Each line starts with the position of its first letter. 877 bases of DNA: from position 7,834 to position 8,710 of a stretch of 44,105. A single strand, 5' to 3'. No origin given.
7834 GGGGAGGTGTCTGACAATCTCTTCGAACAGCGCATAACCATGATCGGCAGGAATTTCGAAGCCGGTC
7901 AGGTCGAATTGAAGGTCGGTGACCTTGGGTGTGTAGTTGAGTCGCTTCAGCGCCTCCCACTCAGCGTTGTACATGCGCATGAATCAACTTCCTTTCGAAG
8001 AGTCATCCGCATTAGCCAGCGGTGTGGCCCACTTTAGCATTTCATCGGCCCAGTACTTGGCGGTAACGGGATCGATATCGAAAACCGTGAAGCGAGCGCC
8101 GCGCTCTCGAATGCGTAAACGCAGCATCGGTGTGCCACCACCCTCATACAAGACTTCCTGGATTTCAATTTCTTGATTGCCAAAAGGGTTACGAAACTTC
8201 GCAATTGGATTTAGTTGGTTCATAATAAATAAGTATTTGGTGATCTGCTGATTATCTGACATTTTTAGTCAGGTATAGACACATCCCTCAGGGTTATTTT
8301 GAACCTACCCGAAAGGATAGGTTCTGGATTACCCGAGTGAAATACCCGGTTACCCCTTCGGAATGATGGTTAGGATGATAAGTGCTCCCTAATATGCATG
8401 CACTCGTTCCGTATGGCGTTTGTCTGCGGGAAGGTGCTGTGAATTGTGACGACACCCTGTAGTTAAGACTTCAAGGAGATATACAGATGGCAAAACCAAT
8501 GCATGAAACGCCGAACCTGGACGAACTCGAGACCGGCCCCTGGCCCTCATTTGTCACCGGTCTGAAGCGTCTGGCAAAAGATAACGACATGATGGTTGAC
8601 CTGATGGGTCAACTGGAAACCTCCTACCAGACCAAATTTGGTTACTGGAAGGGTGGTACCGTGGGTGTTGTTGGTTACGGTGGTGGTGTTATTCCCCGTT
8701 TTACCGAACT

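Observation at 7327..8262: Orphan Cas6/Cmx6-like protein, coupled to a 92-aa unknown ORF, with no CRISPR array or other cas genes in 44 kb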

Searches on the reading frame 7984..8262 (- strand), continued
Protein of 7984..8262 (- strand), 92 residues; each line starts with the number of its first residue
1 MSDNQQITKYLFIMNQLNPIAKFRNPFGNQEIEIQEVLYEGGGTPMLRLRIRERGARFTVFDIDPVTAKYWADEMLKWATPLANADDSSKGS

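Call 95: fold_search(model_id=the predicted structure, library=viral)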
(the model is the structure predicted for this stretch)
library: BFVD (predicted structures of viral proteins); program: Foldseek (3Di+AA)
matches with E <= 10: 1098; with E <= 0.001: 0
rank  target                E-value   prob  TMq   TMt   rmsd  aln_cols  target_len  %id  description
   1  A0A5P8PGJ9            2.1e-02  1.00  0.54  0.61   4.2        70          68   17  (no name in the UniProt tables at hand)
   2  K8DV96                3.5e-02  1.00  0.56  0.68   3.1        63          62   16  Uncharacterized protein [Pseudotevenvirus RB43]
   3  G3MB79                4.6e-02  1.00  0.54  0.35   9.2        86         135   19  Gp9 [Bacillus phage G]
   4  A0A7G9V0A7            7.6e-02  0.97  0.44  0.45   5.4        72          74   15  Uncharacterized protein [Mycobacterium phage Rope]
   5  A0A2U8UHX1            8.0e-02  0.99  0.52  0.41   6.1        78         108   20  Uncharacterized protein [Microbacterium phage Appa]
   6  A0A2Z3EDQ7            1.1e-01  1.00  0.60  0.52   7.7        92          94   11  (no name in the UniProt tables at hand)
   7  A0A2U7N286            1.1e-01  0.87  0.39  0.17   6.8        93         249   10  Uncharacterized protein [Pseudomonas phage PspYZU01]
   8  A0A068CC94            1.2e-01  0.98  0.44  0.10  10.8        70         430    8  Uncharacterized protein [Listeria phage LMTA-94]
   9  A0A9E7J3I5            1.2e-01  0.97  0.49  0.47   4.7        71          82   10  (no name in the UniProt tables at hand)
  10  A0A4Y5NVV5            1.3e-01  0.99  0.53  0.51   7.4        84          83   11  (no name in the UniProt tables at hand)
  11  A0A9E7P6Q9            1.5e-01  0.97  0.45  0.42   9.7        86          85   17  (no name in the UniProt tables at hand)
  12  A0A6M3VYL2            1.5e-01  0.72  0.35  0.26   8.9        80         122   14  PHA01746-like domain-containing protein [Metallosphaera rod-shaped virus 1]
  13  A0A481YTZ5            2.0e-01  0.99  0.51  0.21   5.1        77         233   10  Leucine rich repeat protein [Marseillevirus LCMAC103]
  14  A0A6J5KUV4            2.1e-01  0.69  0.36  0.37   9.6        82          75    7  Uncharacterized protein [uncultured Caudovirales phage]
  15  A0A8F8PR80            2.2e-01  0.94  0.45  0.28   8.3        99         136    7  Uncharacterized protein [Clandestinovirus]
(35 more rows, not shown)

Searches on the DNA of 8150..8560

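Call 89: search_rna_families(source=window, start=8150, end=8560, threshold=evalue, max_evalue=1)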
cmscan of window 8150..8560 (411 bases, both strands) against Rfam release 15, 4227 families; matches with E-value up to 1: 0.
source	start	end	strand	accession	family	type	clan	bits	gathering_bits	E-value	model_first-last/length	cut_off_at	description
